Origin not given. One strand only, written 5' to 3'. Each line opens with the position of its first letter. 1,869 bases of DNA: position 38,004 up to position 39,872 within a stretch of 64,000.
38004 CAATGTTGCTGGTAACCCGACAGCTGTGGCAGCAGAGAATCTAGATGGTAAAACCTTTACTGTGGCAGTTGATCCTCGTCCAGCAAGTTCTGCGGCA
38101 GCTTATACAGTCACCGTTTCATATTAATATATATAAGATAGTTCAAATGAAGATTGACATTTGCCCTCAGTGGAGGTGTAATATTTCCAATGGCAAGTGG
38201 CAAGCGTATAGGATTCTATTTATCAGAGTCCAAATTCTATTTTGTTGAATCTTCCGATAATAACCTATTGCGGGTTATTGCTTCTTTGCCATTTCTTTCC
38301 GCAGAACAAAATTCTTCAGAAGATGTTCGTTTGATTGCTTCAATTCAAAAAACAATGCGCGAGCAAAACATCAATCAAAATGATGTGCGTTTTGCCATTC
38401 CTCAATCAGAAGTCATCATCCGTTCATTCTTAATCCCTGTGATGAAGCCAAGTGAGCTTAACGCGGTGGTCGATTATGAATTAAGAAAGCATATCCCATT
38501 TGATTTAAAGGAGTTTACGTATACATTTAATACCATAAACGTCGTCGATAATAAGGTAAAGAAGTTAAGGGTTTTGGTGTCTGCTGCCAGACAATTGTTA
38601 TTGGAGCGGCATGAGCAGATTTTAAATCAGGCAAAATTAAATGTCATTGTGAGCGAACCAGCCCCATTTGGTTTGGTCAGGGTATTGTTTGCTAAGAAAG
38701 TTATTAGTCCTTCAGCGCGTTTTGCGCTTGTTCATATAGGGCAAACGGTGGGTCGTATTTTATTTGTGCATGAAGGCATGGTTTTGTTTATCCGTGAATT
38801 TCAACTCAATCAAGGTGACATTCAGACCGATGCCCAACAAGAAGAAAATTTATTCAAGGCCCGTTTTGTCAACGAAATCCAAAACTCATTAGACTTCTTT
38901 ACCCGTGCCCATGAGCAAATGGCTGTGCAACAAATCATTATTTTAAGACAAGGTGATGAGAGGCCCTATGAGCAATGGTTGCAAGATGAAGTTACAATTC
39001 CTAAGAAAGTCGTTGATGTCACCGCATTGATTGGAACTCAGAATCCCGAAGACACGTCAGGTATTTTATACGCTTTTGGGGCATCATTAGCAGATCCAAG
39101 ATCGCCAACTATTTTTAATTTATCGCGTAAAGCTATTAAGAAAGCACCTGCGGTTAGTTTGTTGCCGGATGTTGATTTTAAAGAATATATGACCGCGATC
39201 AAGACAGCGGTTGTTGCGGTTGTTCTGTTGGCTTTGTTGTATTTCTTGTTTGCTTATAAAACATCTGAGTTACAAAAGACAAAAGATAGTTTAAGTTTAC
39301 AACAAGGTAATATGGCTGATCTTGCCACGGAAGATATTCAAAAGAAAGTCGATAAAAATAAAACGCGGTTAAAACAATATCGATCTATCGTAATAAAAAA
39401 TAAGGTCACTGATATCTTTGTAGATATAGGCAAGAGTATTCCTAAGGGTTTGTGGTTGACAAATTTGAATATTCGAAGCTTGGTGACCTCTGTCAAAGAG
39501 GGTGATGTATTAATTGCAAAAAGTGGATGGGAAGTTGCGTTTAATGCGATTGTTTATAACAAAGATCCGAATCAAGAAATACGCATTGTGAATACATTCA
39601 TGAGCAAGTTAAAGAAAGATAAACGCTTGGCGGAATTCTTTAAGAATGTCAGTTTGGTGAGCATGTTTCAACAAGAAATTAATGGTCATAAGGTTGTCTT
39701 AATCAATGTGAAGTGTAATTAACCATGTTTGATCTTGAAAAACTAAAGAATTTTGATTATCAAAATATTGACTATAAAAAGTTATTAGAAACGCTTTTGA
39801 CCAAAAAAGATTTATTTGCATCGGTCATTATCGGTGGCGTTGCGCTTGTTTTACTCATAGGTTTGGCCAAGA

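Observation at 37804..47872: Type IV filament system with mixed T4aP / T2SS architecture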

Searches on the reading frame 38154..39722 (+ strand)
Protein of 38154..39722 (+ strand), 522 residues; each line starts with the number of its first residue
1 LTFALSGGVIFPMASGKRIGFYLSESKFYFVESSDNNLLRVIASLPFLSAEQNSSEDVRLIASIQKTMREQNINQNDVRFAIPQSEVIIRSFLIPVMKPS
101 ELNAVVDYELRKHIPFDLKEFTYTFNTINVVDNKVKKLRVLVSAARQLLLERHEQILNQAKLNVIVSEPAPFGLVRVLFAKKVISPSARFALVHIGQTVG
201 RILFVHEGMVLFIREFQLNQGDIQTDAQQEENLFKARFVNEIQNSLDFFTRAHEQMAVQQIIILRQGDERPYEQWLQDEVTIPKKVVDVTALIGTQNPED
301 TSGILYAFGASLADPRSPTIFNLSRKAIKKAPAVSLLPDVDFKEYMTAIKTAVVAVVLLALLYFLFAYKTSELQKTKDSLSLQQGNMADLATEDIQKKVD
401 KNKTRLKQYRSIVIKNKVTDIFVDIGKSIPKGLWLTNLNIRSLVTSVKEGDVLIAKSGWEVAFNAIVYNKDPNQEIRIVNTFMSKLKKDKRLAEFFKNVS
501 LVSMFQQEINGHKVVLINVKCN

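Call 4: search_protein_families(library=pfam, proteins=[window:38154-39722:+], max_evalue=0.1)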
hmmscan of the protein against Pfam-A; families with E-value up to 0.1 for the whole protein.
window:38154-39722:+ (522 aa): 4 families
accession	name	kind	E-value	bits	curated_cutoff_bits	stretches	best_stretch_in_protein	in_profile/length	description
PF11104.14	PilM_2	-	1.2e-17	64.3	27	1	51-218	38-210/340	Type IV pilus assembly protein PilM;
PF14749.11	Acyl-CoA_ox_N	-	0.00071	20.5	25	0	116-181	32-96/120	Acyl-coenzyme A oxidase N-terminal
PF02171.23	Piwi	-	0.016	14.9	28.9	1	226-287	118-178/302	Piwi domain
PF05137.18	PilN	-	0.017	15.6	22.8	0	422-441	3-22/78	Fimbrial assembly protein (PilN)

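Call 5: search_protein_families(library=ncbifam, proteins=[window:38154-39722:+], max_evalue=0.1)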
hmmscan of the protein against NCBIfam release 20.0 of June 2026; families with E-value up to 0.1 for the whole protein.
window:38154-39722:+ (522 aa): 3 families
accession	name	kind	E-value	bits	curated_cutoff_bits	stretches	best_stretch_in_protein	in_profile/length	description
TIGR01175.1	pilM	subfamily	1.8e-21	76.6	133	1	59-233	52-233/348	type IV pilus assembly protein PilM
NF045709.1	Amuc_1101_fam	equivalog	3.1e-10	39.5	650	1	62-218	56-207/608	Amuc_1101 family PilM-like pilus complex protein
NF002708.1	PRK02515.1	equivalog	0.039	13.8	85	0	347-412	6-72/137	photosystem II complex extrinsic protein PsbU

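Call 8: find_homologous_proteins(query=window:38190-39719:+, max_evalue=0.001)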
Query window:38190-39719:+ (510 aa): 9 proteins with E <= 0.001 among 8000 candidates.
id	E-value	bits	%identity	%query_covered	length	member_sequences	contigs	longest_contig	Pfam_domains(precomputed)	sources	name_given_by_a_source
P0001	0.0e+0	1099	100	100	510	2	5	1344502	PF11104.15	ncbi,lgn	-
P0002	2.0e-236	803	71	100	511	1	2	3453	PF11104.15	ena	-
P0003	1.1e-222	758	67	100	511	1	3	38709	PF11104.15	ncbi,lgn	-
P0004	6.8e-219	745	67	100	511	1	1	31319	PF11104.15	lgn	-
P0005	5.3e-213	726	65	100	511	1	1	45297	PF11104.15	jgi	jgi:Tfp pilus assembly protein PilN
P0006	1.5e-118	415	41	100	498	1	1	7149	PF05137.19,PF11104.15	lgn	-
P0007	5.3e-113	396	39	100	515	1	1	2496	PF05137.19,PF11104.15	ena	-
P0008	1.9e-72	263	41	61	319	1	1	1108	PF11104.15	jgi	-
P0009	8.8e-55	204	27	100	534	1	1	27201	PF11104.15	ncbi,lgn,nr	ncbi:MAG: pilus assembly protein PilM [Candidatus Omnitrophica bacterium]|nr:pilus assembly protein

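Call 9: find_encoding_contigs(protein=P0001, flank=10000, max_places=4)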
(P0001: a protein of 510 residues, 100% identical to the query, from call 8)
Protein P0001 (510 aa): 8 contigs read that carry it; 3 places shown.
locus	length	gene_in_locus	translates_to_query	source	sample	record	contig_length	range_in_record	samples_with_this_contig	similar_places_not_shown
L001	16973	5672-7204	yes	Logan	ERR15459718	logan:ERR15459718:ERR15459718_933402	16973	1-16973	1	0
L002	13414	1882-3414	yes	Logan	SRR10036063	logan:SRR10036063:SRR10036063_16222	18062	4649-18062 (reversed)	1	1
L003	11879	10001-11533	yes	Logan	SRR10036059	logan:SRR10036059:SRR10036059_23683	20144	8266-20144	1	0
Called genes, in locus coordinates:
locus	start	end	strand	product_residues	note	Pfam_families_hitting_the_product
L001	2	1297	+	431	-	?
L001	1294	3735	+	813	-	PF12895:ANAPC3 (weak), PF13432:TPR_16 (weak), PF12895:ANAPC3 (weak), PF13174:TPR_6 (weak), PF14559:TPR_19 (weak), PF13525:YfiO, PF13432:TPR_16 (weak), PF07719:TPR_2 (weak), +20 more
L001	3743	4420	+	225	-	PF01618:MotA_ExbB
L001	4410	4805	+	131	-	PF02472:ExbD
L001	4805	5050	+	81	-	-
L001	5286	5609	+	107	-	-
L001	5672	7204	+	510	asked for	PF11104:PilM_2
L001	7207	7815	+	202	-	-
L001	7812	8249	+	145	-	-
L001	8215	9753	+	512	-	-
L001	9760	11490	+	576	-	PF05157:MshEN, PF00437:T2SSE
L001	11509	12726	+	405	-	PF28597:T2SSF_N, PF00482:T2SSF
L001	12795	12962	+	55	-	-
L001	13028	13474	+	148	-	PF07963:N_methyl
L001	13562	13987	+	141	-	PF07963:N_methyl (weak)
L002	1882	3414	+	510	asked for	PF11104:PilM_2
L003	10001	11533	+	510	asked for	PF11104:PilM_2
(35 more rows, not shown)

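Call 10: find_encoding_contigs(protein=P0009, flank=10000, max_places=3)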
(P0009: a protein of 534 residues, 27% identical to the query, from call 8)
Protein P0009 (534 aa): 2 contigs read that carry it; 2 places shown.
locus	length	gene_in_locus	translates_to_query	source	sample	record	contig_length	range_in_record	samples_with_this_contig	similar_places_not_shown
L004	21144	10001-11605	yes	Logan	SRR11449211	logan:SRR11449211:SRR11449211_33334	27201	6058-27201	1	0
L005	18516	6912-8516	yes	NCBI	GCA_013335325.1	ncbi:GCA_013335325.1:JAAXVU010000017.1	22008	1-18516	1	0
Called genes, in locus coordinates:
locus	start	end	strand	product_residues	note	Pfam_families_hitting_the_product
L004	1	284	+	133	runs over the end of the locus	PF00571:CBS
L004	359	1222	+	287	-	PF02569:Pantoate_ligase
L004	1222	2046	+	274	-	PF01408:GFO_IDH_MocA (weak), PF03447:NAD_binding_3, PF01958:Asp_DH_C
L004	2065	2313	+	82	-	-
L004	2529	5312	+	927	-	PF00005:ABC_tran (faint), PF02463:SMC_N (faint), PF03193:RsgA_GTPase (faint), PF13191:AAA_16 (faint), PF13401:AAA_22 (faint), PF13555:AAA_29 (faint), PF17760:UvrA_inter, PF17755:UvrA_DNA-bind, +3 more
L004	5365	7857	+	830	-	PF09976:TPR_21 (weak), PF12895:ANAPC3 (weak), PF13174:TPR_6 (weak), PF13525:YfiO (weak), PF13174:TPR_6 (weak), PF13432:TPR_16 (weak), PF25062:ARM_TT21_N (weak), PF13525:YfiO, +23 more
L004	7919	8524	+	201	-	PF01618:MotA_ExbB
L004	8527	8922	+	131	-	PF02472:ExbD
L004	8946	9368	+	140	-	-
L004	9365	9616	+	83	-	-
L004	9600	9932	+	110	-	-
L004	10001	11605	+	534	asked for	PF11104:PilM_2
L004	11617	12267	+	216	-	-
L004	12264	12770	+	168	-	PF23862:CdsD_C (faint)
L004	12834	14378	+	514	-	PF07660:STN (faint), PF16344:FecR_C (weak), PF03958:Secretin_N, PF00263:Secretin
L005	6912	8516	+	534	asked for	PF11104:PilM_2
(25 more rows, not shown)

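Call 13: find_related_loci(query=A1, collection=genome_contigs, flank=10000)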
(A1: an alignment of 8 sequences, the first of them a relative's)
Query A1 (510 aa) in genome_contigs; peptide patterns used: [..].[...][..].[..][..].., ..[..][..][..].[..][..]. (x = any residue, [..] = any of these).
403 stretches matched a pattern; 276 encode a relative of the query (tblastn E <= 1e-3); the best 80 are kept; 80 distinct loci.
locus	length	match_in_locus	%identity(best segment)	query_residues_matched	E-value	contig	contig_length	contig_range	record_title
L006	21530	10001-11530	67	1-509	0e+0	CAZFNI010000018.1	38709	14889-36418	MAG TPA_asm: uncultured Planctomycetales bacterium isolate SRP342105_co1_465 genome assembly, contig: NODE_1314_length_3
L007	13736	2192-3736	40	1-510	4e-113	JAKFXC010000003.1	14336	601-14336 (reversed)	MAG: Candidatus Omnitrophota bacterium isolate ND2_Bin_17 ND2_0000502, whole genome shotgun sequence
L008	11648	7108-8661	34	1-509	5e-100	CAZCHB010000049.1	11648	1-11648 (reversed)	MAG TPA_asm: uncultured Planctomycetales bacterium isolate SRP342105_co1_318 genome assembly, contig: NODE_7569_length_1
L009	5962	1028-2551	29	3-509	1e-76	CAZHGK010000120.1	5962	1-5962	MAG TPA_asm: uncultured Planctomycetales bacterium isolate SRP278252_co2_12 genome assembly, contig: NODE_28689_length_5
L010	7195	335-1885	31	1-503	2e-74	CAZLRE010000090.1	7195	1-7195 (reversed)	MAG TPA_asm: uncultured Planctomycetales bacterium isolate binchicken_co16_163 genome assembly, contig: NODE_17013_lengt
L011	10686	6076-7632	29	1-503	5e-71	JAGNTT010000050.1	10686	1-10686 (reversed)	MAG: Candidatus Omnitrophota bacterium isolate Go_SlAct_bin_392 Go_SlAct_29908_length_10686_cov_9.427029, whole genome s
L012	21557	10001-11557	31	1-507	7e-68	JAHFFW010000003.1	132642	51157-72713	MAG: Candidatus Omnitrophota bacterium isolate nzgw300 NODE_21_length_132643_cov_6.405653, whole genome shotgun sequence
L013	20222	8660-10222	31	5-509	1e-67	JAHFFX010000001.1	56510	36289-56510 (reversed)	MAG: Candidatus Omnitrophota bacterium isolate nzgw301 NODE_297_length_56511_cov_3.091931, whole genome shotgun sequence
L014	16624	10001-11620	29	1-509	8e-67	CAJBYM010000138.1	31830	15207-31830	MAG: Candidatus Omnitrophica bacterium isolate Loc090907-5m_bin-489 genome assembly, contig: bin-489:138/139, whole geno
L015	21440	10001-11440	29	40-509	1e-66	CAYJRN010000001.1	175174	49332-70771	MAG TPA_asm: uncultured Planctomycetales bacterium isolate ERP125453_co1_226 genome assembly, contig: NODE_20_length_175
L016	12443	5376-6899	30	1-510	1e-65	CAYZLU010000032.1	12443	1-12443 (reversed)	MAG TPA_asm: uncultured Planctomycetales bacterium isolate binchicken_co241_372 genome assembly, contig: NODE_5054_lengt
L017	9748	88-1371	33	79-510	1e-63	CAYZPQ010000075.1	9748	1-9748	MAG TPA_asm: uncultured Planctomycetales bacterium isolate SRP219642_co4_193 genome assembly, contig: NODE_11865_length_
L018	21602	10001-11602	27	1-509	1e-62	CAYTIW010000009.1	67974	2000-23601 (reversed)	MAG TPA_asm: uncultured Planctomycetales bacterium isolate binchicken_co115_236 genome assembly, contig: NODE_782_length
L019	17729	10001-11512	29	1-503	1e-61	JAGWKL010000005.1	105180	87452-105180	MAG: Candidatus Omnitrophota bacterium isolate REEB160 contig-150_134, whole genome shotgun sequence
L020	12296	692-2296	27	1-509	8e-61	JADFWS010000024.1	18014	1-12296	MAG: Candidatus Omnitrophota bacterium isolate nCal2bin1 nCal2_bin1_NODE_24_length_18014_cov_3.149133, whole genome shot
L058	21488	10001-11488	23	8-491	2e-30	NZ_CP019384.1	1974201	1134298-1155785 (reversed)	Candidatus Velamenicoccus archaeovorus strain LiM chromosome, complete genome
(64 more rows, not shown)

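Call 23: search_protein_representatives(alignment_id=A1)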
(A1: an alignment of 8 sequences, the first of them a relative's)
Query: 8 sequences, 512 profile positions. Proteins with E-value up to 0.001 (for the whole library): 9648; up to 1e-10: 2049; up to 1e-30: 477. The best 150 are listed.
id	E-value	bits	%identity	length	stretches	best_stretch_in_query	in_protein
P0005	1.6e-249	845.3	-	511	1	1-512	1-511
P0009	6.5e-202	688.2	-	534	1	1-512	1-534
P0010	2.3e-187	640.2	-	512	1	1-511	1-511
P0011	5.8e-158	543.2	-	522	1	1-512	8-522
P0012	1.1e-157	542.3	-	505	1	1-511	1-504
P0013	8.6e-153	526.1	-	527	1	1-511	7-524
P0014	1.2e-148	512.4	-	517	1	1-512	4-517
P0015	8.5e-131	453.5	-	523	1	1-512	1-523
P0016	8.0e-130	450.3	-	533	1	1-510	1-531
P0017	3.0e-128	445.1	-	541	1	1-501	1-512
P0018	4.3e-126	438.0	-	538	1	1-512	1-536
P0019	1.0e-124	433.5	-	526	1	1-512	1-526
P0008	3.2e-124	431.8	-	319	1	1-314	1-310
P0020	6.8e-124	430.8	-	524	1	1-512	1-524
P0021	9.3e-122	423.7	-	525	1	1-510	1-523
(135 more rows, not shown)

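Call 37: search_solved_structures(query=A2, max_evalue=1, show_alignments=2)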
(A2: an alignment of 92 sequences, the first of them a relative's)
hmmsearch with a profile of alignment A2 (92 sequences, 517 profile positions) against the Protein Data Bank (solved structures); distinct sequences matched with E-value up to 1: 5.
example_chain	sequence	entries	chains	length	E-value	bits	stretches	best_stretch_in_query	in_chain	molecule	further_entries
3jc8_Ma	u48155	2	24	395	4.6e-25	91.5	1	45-220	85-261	Type IV pilus biogenesis protein PilM | PilM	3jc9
2ych_A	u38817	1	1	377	1.5e-18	70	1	6-214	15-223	COMPETENCE PROTEIN PILM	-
5eox_A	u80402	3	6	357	7e-10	41.4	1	91-209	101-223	Type 4 fimbrial biogenesis protein PilM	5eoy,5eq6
5eou_A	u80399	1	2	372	7.7e-10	41.3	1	91-209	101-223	Type 4 fimbrial biogenesis protein PilM,Type 4 fimbrial biogenesis protein PilN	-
3jc8_Na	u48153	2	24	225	0.0046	18.9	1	338-444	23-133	PilN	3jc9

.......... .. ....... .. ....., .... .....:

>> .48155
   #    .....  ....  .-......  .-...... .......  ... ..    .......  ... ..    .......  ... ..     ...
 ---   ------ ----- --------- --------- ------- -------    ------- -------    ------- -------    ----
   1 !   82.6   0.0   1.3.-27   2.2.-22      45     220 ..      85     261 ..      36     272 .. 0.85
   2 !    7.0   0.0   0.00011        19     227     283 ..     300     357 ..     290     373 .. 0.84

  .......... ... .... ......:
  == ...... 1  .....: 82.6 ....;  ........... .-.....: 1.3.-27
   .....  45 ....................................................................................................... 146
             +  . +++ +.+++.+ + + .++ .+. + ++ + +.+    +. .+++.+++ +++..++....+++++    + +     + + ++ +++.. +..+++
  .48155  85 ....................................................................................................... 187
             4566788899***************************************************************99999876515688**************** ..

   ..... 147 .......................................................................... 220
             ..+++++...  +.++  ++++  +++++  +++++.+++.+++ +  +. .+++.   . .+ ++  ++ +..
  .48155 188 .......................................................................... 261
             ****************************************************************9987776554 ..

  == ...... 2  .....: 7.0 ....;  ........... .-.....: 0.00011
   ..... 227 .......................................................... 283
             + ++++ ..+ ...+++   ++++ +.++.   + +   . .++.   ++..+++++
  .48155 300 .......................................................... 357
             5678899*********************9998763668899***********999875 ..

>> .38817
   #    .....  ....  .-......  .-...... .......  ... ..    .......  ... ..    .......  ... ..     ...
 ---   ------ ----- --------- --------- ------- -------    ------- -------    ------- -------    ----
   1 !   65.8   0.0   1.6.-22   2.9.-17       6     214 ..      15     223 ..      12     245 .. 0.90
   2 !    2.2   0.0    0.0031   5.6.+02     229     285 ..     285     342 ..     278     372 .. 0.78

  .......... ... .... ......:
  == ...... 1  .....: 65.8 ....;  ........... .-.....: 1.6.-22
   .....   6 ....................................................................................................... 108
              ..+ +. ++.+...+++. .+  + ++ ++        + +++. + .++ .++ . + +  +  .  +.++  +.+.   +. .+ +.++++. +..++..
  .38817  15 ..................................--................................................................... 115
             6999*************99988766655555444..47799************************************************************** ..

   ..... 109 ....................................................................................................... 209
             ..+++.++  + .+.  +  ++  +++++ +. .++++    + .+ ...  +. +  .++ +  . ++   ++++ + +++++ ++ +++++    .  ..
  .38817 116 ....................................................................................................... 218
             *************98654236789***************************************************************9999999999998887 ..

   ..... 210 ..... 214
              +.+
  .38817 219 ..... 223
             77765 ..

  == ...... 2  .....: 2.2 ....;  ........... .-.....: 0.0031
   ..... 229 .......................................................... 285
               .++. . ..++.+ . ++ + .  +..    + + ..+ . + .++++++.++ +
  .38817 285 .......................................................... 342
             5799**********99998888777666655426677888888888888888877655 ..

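Call 47: predict_structure(alignment_id=A2)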
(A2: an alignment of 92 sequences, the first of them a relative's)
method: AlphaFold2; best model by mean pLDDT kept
length: 510 residues; sequences in the alignment: 92
mean_pLDDT: 89.1   pTM: 0.63
mean pLDDT of the five models: 89.1, 88.1, 87.9, 87.8, 87.4
residues with pLDDT >= 90: 347; 70-90: 128; 50-70: 21; < 50: 14
segments of 3 or more residues with pLDDT < 50: 315-327
pLDDT, mean of each block of 10 residues (from residue 1): 81 95 95 80 87 96 96 94 94 94 91 92 93 95 96 96 97 96 91 94 83 84 94 95 93 87 94 95 89 97 89 55 41 79 93 91 87 82 86 75 77 94 94 83 85 96 95 95 93 95 97
secondary structure, 60 per line:
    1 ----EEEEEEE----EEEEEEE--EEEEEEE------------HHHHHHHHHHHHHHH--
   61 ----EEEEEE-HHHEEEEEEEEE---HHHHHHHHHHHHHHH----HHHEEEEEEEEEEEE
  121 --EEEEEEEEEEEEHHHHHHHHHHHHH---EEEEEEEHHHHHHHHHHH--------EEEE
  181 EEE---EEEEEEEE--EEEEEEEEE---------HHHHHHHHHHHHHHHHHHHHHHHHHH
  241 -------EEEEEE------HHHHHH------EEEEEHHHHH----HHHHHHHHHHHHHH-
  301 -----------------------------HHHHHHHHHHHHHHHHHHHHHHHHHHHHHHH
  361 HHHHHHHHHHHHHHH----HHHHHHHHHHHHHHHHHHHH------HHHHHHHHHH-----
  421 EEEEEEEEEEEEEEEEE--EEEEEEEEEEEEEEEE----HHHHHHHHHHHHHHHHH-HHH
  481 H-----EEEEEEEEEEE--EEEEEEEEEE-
elements in order: E5-11 E16-22 E25-31 H44-58 E65-70 E75-83 H87-101 E109-120 E123-134 H135-147 E151-157 H158-168 E177-183 E187-194 E197-205 H215-240 E248-253 H260-265 E272-276 H277-281 H286-299 H330-375 H380-399 H406-415 E421-437 E440-455 H460-476 H478-481 E487-497 E500-509
